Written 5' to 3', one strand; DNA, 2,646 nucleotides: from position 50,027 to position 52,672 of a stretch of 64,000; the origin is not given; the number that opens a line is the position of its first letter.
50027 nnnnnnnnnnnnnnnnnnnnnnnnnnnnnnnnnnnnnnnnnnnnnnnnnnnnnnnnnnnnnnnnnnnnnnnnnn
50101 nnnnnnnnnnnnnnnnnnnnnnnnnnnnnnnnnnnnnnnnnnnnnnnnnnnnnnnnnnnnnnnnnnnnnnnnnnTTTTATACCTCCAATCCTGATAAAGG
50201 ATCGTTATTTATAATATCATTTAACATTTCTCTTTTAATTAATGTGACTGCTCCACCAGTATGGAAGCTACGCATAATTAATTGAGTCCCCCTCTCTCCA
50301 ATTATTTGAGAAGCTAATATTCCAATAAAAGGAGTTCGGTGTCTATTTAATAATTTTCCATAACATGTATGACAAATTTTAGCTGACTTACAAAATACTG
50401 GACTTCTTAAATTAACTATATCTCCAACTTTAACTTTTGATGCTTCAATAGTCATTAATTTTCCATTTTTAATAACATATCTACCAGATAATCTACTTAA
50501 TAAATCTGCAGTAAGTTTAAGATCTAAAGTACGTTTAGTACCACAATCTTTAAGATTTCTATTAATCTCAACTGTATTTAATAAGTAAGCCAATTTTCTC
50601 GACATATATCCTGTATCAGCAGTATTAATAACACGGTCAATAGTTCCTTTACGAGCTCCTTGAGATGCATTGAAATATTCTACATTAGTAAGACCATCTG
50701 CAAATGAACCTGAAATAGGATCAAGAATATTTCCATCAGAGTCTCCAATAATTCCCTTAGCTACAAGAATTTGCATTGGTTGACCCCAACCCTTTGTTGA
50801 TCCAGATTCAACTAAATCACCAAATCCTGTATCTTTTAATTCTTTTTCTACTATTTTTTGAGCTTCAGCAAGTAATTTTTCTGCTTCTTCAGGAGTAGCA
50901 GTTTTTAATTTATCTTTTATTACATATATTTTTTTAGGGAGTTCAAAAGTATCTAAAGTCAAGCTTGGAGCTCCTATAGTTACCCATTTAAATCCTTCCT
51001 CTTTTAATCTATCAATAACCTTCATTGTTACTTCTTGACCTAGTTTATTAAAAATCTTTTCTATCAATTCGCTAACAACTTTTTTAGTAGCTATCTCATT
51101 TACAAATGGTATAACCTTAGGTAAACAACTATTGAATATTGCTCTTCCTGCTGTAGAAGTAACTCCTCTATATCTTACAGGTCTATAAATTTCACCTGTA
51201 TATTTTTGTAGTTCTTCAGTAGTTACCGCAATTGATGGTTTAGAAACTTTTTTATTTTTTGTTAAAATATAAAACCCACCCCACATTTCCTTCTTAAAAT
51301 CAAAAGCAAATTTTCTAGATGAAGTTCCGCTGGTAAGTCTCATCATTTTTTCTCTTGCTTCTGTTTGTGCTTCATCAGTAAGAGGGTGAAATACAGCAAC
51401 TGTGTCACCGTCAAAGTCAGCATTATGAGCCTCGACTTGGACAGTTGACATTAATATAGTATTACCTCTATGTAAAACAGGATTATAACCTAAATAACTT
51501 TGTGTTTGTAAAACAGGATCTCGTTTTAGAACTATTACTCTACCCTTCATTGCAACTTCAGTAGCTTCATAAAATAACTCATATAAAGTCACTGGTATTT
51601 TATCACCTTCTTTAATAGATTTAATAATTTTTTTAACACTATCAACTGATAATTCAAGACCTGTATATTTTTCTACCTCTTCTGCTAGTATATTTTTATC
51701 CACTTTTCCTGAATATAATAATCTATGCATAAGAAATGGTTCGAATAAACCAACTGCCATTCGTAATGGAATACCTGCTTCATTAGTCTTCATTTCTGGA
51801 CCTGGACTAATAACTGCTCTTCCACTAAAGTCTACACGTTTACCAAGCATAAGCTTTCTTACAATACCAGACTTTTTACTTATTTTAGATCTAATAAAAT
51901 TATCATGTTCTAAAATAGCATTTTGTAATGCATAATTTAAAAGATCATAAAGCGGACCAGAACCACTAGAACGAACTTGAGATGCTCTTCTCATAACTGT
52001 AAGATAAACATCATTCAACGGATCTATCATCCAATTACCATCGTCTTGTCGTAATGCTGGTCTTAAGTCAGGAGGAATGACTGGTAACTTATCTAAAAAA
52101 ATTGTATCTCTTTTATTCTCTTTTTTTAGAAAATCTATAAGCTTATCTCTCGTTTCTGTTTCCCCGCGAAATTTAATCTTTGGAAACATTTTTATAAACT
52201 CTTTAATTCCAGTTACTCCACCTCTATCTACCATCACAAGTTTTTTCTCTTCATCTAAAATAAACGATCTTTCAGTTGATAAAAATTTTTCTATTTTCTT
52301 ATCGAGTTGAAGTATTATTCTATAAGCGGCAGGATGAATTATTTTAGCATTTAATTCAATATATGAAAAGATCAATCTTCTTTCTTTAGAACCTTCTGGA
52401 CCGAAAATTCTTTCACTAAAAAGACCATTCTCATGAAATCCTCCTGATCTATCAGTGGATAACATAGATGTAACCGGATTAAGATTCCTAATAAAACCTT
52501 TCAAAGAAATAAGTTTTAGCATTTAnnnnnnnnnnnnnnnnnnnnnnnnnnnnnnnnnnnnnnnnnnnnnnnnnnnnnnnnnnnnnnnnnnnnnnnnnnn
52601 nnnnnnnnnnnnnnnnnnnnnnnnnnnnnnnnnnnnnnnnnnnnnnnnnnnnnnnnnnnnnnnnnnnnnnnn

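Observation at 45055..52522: Second beta/beta-prime RNAP pair, with two small genes inserted between the subunits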

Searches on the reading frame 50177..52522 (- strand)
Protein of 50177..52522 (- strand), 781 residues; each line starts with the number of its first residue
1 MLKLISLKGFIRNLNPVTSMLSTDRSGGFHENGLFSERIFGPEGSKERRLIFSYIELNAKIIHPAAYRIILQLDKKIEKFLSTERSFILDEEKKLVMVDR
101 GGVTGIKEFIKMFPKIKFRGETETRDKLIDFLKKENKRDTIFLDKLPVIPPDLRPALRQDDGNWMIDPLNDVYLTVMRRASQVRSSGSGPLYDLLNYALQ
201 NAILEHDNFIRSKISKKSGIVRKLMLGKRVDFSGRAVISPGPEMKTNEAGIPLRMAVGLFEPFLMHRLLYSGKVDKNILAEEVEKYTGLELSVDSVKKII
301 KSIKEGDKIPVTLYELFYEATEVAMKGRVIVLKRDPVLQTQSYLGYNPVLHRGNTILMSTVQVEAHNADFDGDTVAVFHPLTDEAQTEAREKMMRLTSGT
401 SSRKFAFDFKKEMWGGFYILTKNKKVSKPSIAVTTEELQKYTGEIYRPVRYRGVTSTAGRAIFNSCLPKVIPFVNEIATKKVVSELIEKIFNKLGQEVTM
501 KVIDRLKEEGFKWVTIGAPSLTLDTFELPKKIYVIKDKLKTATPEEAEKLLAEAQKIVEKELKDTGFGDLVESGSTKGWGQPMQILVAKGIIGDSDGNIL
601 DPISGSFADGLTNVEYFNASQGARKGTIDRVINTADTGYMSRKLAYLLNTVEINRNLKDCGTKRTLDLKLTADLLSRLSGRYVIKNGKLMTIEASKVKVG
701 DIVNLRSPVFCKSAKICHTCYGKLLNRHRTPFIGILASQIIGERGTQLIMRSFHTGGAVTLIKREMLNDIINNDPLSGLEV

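Call 5: search_protein_families(library=pfam, proteins=[window:50177-52522:-], max_evalue=0.1)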
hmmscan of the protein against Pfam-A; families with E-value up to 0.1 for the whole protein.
window:50177-52522:- (781 aa): 4 families
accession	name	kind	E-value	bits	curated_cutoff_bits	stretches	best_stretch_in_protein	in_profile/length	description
PF00623.25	RNA_pol_Rpb1_2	-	6.5e-25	88.7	25.3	1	227-393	1-164/166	RNA polymerase Rpb1, domain 2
PF04998.22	RNA_pol_Rpb1_5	-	2.1e-20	73.7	28.5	1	610-759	1-100/267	RNA polymerase Rpb1, domain 5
PF04997.17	RNA_pol_Rpb1_1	-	4.3e-06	26.7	39.7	1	128-185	193-250/312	RNA polymerase Rpb1, domain 1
PF04983.23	RNA_pol_Rpb1_3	-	5.5e-05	23.6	28.9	1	440-520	50-156/162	RNA polymerase Rpb1, domain 3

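Call 6: search_protein_families(library=phrogs, proteins=[window:50177-52522:-], max_evalue=0.1)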
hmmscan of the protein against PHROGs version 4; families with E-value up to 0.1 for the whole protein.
window:50177-52522:- (781 aa): 5 families
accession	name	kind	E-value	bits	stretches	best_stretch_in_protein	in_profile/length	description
phrog_25354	-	unknown function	1.9e-63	215.7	4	216-394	323-475/1216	-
phrog_2986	-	DNA, RNA and nucleotide metabolism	7.9e-47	160.6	2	9-281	18-299/539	RNA polymerase beta subunit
phrog_3015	-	DNA, RNA and nucleotide metabolism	3e-34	119.5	1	530-754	140-374/653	RNA polymerase beta subunit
phrog_2962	-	DNA, RNA and nucleotide metabolism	3.9e-26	92.7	1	389-757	38-420/433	RNA polymerase beta subunit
phrog_2987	-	DNA, RNA and nucleotide metabolism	3.2e-24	86.5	1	108-389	169-438/478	RNA polymerase beta subunit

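Call 9: search_dna_similar(query=window:50177-52522:-, collection=phages, mode=protein, max_rows=30, max_evalue=0.001)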
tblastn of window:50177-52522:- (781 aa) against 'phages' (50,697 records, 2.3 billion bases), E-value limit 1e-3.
Records with a match: 354; places in all: 505; records where one place covers at least 80% of the query: 23.
Best place of each record, by identity: <60% 354.
By first word of the organism name: Pseudomonas 80; Erwinia 62; Vibrio 29; Salmonella 28; Serratia 21; Aeromonas 19; Klebsiella 16; Ralstonia 14; Staphylococcus 12; Rhizobium 10; and 23 more.
By host as written in the record: - 38; Erwinia amylovora 35; Pseudomonas aeruginosa 32; Erwinia amylovora ATCC 29780 19; Klebsiella pneumoniae 14; Staphylococcus aureus 9; Aeromonas hydrophila 9; Pseudomonas aeruginosa PAO1 8; and 108 more.
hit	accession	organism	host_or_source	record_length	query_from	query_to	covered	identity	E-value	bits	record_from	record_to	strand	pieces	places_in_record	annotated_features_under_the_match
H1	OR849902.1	Staphylococcus phage SA 1298 Kay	Staphylococcus aureus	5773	30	757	93%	25.7%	3e-59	224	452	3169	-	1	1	record has no annotation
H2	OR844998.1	Staphylococcus phage SA 1306 Kay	Staphylococcus aureus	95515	30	757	93%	25.7%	4e-59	224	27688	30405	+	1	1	record has no annotation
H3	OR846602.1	Enterococcus phage Efs 1-1-1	Enterococcus faecalis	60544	33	757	93%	25.7%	7e-53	205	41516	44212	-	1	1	record has no annotation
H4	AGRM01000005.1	Salmonella enterica subsp. houtenae str. ATCC BAA-1581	Homo sapiens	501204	32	757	93%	25.5%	1e-57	220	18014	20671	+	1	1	DNA-directed RNA polymerase, beta' subunit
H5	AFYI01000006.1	Salmonella enterica subsp. enterica serovar Infantis str. ...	Homo sapiens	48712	32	757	93%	25.5%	1e-57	219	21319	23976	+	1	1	DNA-directed RNA polymerase, beta' subunit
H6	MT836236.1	Bacteriophage sp.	human fecal samples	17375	136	757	80%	27.7%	1e-54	211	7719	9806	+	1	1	record has no annotation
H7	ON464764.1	Fusobacterium phage JD-Fnp4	Fusobacterium nucleatum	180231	1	722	81%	27.0%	2e-17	170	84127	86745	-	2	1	DNA-directed RNA polymerase subunit alpha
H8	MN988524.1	Rhizobium phage RHph_TM3_3_6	Rhizobium phaseoli T3_6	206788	131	767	82%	26.6%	2e-48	191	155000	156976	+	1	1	DNA-directed RNA polymerase beta' subunit protein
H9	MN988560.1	Rhizobium phage RHph_TM21B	R. phaseoli INC 1-2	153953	131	767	82%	26.6%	2e-48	191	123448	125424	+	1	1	DNA-directed RNA polymerase beta' subunit protein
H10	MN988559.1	Rhizobium phage RHph_TM39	R. phaseoli S20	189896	131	767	82%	26.6%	2e-48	191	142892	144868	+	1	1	DNA-directed RNA polymerase beta' subunit protein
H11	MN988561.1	Rhizobium phage RHph_TM61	R. etli NXC12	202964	131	767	82%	26.6%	2e-48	191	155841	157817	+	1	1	DNA-directed RNA polymerase beta' subunit protein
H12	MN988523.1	Rhizobium phage RHph_TM2_3B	Rhizobium phaseoli T2_3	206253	131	767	82%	26.6%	2e-48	191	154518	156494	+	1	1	DNA-directed RNA polymerase beta' subunit protein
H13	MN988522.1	Rhizobium phage RHph_TM40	Rhizobium leg. CIAT894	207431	131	767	82%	26.6%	2e-48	191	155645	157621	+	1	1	DNA-directed RNA polymerase beta' subunit protein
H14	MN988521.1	Rhizobium phage RHph_TM30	Rhizobium sp. N941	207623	131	767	82%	26.6%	2e-48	191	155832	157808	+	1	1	DNA-directed RNA polymerase beta' subunit protein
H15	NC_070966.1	Rhizobium phage RHph_TM30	Rhizobium sp. N941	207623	131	767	82%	26.6%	2e-48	191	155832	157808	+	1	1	DNA-directed RNA polymerase beta' subunit protein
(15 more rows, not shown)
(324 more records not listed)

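Call 10: find_related_loci(query=window:50177-52522:-, collection=viral_contigs, flank=10000)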
Query window:50177-52522:- (781 aa) in viral_contigs; peptide patterns used: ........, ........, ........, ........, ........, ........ (x = any residue, [..] = any of these).
13 stretches matched a pattern; 6 encode a relative of the query (tblastn E <= 1e-3); 6 distinct loci.
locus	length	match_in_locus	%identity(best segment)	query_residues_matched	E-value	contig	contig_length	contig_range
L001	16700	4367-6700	69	1-780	0e+0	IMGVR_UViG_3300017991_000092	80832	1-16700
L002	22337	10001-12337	57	1-781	0e+0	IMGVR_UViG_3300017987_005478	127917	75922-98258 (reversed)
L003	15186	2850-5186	57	1-781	0e+0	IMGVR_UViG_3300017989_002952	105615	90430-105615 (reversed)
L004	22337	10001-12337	67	1-780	0e+0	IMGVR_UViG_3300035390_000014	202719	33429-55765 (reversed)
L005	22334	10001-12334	69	1-780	0e+0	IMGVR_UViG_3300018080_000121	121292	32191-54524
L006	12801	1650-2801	65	396-780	2e-164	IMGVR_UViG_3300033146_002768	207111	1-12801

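Call 31: search_protein_families(library=pfam, proteins=[L006:4493-5353:+, L004:12358-12630:+, L004:14462-14818:+, L001:7691-8473:+, L004:13767-14462:+, L006:5368-6738:+], max_evalue=0.01)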
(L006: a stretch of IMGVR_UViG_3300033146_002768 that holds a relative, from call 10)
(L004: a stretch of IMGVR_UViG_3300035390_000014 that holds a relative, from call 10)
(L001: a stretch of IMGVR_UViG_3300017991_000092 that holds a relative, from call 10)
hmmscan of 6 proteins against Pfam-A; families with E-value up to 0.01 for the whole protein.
L006:4493-5353:+ (286 aa): 1 family
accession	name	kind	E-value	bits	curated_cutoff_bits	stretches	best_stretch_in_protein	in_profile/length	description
PF01844.29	HNH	-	0.0033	18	21.4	1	221-263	2-47/47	HNH endonuclease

L004:12358-12630:+ (90 aa): 0 families

L004:14462-14818:+ (118 aa): 1 family
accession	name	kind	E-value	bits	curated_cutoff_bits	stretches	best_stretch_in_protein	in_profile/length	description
PF00565.23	SNase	-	5.6e-09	36.8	21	1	32-107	1-75/107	Staphylococcal nuclease homologue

L001:7691-8473:+ (260 aa): 1 family
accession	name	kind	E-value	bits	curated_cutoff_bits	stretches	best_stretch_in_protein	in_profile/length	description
PF01435.24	Peptidase_M48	-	3.3e-24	86.2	20.3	1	46-230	5-182/186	Peptidase family M48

L004:13767-14462:+ (231 aa): 1 family
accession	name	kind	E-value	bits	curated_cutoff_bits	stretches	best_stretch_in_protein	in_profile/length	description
PF20990.2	DUF2207_C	-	0.0016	18.6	33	1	138-229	103-195/247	Predicted membrane protein (DUF2207) C-terminal domain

L006:5368-6738:+ (456 aa): 0 families

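Call 41: search_solved_structures(query=window:50177-52522:-, max_evalue=0.00001)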
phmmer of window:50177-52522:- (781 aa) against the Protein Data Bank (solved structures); distinct sequences matched with E-value up to 0.00001: 119 (the best 60 are shown).
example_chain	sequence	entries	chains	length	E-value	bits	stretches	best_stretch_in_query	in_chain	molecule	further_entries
7l7b_D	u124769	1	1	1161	1.2e-61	212.3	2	214-759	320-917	DNA-directed RNA polymerase subunit beta'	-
6oy6_D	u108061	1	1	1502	3.1e-60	207.6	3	128-461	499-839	DNA-directed RNA polymerase subunit beta'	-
6wox_D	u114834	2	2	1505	3.2e-60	207.6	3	128-461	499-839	DNA-directed RNA polymerase subunit beta'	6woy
1iw7_D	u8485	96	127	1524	3.4e-60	207.5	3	128-461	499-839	RNA polymerase beta subunit | DNA-directed RNA polymerase beta' chain | DNA-directed RNA polymerase subunit beta' chain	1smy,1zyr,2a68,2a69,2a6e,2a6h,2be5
8hsg_J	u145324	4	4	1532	3.6e-60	207.4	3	128-461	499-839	DNA-directed RNA polymerase subunit beta'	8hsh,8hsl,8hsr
4gzy_D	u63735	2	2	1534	3.7e-60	207.4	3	128-461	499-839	DNA-directed RNA polymerase subunit beta'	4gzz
5tw1_D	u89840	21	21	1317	9.7e-60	206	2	454-758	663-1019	DNA-directed RNA polymerase subunit beta'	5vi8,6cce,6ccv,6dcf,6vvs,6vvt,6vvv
6eyd_D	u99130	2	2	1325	1e-59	205.9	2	454-758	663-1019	DNA-directed RNA polymerase subunit beta'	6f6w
5vi5_D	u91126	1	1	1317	1.3e-59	205.5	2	455-758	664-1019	DNA-directed RNA polymerase subunit beta'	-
2gho_D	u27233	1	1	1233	1.6e-59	205.3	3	214-463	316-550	DNA-directed RNA polymerase subunit beta',DNA-directed RNA polymerase subunit beta'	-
1i6v_D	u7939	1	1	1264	1.6e-59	205.2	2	214-463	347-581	DNA-DIRECTED RNA POLYMERASE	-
5uh5_D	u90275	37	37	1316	2.3e-59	204.7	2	454-670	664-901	DNA-directed RNA polymerase subunit beta'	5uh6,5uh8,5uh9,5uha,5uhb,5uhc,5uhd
5zx2_D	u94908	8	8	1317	2.3e-59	204.7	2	454-670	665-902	DNA-directed RNA polymerase subunit beta'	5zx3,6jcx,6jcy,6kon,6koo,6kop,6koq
10mi_D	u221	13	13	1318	2.3e-59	204.7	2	454-670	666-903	DNA-directed RNA polymerase subunit beta'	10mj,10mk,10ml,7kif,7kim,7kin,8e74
7q4u_D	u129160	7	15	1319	2.3e-59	204.7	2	454-670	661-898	DNA-directed RNA polymerase subunit beta'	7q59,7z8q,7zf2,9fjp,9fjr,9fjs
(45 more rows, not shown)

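Call 50: search_protein_families(library=pfam, proteins=[L004:12636-13022:+, L006:3428-3760:+, L001:6717-6977:+], max_evalue=1)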
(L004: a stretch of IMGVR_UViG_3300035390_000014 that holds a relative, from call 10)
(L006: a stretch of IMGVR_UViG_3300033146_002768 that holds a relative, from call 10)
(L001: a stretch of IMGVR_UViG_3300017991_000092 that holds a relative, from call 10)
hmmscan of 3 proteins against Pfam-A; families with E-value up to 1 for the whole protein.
L004:12636-13022:+ (128 aa): 1 family
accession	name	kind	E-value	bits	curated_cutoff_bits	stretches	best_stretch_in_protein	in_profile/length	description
PF08287.16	DASH_Spc19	-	0.056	13.8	26.3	1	78-127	101-154/155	Spc19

L006:3428-3760:+ (110 aa): 6 families
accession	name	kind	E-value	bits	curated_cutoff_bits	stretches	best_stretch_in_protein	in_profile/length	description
PF02064.20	MAS20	-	0.027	15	27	1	44-105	3-64/132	MAS20 protein import receptor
PF11654.13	NCE101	-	0.14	12.4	24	1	50-62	15-26/45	Non-classical export protein 1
PF12822.12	ECF_trnsprt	-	0.22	11.9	30.7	1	34-64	65-95/169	ECF transporter, substrate-specific component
PF14880.11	COX14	-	0.33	11.2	25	1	42-66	24-48/59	Cytochrome oxidase c assembly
PF01940.21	DUF92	-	0.38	10.5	27.5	1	33-60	153-180/251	Integral membrane protein DUF92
PF05184.20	SapB_1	-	0.47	11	25.2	1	1-20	9-28/38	Saposin-like type B, region 1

L001:6717-6977:+ (86 aa): 2 families
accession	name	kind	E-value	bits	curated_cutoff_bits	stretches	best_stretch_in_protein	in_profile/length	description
PF08592.16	Anthrone_oxy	-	0.066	13.8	27.3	1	22-65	39-83/106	Anthrone oxygenase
PF12537.13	GPHR_N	-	0.43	11.1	22.1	0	22-33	10-21/68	The Golgi pH Regulator (GPHR) Family N-terminal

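Call 51: search_protein_families(library=phrogs, proteins=[L004:12636-13022:+, L006:3428-3760:+, L001:6717-6977:+, L004:12358-12630:+], max_evalue=1)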
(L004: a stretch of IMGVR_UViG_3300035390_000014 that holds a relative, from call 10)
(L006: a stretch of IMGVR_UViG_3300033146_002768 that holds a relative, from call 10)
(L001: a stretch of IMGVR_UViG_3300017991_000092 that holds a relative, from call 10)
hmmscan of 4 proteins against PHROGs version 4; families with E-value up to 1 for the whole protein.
L004:12636-13022:+ (128 aa): 3 families
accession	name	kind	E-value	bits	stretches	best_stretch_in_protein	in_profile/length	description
phrog_9090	-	moron, auxiliary metabolic gene and host takeover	0.03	15.2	1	66-124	20-76/130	membrane protein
phrog_16740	-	tail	0.18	12.1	1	42-99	220-275/399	tail protein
phrog_31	-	tail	0.22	10.1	1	36-116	178-262/1565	central tail fiber J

L006:3428-3760:+ (110 aa): 2 families
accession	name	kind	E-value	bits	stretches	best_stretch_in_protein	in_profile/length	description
phrog_20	-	lysis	0.088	13.6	1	43-104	62-123/151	holin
phrog_1350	-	lysis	0.22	12.7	1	41-109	32-94/97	holin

L001:6717-6977:+ (86 aa): 3 families
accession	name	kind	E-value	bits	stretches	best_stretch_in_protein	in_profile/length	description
phrog_8100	-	unknown function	0.034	15.5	1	40-82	12-54/109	-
phrog_3796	-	unknown function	0.067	14.3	1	25-76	7-62/65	-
phrog_36349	-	unknown function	0.068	14.1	1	36-60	24-54/58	-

L004:12358-12630:+ (90 aa): 1 family
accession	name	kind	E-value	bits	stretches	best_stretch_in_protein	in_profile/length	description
phrog_23088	-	unknown function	0.44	11.4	1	8-27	19-38/67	-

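Call 75: search_protein_families(library=phrogs, proteins=[L002:12338-13015:+], max_evalue=0.01)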
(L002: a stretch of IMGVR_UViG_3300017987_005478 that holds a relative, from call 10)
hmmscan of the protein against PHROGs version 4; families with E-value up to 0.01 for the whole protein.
L002:12338-13015:+ (225 aa): 1 family
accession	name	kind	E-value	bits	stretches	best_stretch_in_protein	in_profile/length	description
phrog_2926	-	head and packaging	6.2e-07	30.2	1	4-216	15-239/241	virion structural protein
